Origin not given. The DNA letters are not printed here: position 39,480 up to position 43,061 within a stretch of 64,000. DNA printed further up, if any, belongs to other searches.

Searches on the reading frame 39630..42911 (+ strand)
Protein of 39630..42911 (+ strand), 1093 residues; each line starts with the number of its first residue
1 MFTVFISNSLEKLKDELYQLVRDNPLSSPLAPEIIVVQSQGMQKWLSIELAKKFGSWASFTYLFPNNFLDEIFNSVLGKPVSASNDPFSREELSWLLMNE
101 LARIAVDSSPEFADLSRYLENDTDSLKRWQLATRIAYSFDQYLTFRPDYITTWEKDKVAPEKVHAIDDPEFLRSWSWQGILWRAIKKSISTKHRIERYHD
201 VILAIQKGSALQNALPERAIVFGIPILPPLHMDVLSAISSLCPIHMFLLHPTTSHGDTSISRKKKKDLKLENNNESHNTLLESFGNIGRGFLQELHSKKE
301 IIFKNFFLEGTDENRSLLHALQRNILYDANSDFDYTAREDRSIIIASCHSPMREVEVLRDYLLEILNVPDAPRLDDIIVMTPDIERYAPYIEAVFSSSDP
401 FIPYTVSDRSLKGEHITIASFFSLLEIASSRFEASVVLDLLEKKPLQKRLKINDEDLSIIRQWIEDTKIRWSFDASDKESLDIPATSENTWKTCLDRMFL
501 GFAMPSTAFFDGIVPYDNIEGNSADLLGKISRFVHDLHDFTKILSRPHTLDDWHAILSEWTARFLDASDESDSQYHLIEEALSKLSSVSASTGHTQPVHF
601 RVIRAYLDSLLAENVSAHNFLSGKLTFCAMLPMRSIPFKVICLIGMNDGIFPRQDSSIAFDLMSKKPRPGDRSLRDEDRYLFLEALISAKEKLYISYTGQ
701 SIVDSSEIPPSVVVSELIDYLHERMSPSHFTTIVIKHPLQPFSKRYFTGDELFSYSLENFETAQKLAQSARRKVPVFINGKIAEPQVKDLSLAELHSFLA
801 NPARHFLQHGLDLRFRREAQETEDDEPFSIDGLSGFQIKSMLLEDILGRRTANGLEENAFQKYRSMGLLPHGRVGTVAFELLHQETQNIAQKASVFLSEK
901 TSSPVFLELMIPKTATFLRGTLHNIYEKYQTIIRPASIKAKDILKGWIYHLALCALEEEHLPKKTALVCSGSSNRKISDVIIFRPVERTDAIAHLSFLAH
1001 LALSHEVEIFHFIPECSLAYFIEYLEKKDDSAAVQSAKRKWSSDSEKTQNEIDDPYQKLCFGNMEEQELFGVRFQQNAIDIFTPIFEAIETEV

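Call 33: search_protein_families(library=pfam, proteins=[window:39630-42911:+], max_evalue=0.00001)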
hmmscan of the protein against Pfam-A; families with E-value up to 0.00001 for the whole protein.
window:39630-42911:+ (1093 aa): 2 families
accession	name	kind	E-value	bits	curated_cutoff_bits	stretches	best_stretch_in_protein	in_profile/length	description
PF04257.20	Exonuc_V_gamma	-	3.1e-78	263.6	25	1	2-327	1-313/314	Exodeoxyribonuclease V, gamma subunit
PF17946.7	RecC_C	-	1.5e-43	149.5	22.6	1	788-1021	2-198/202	RecC C-terminal domain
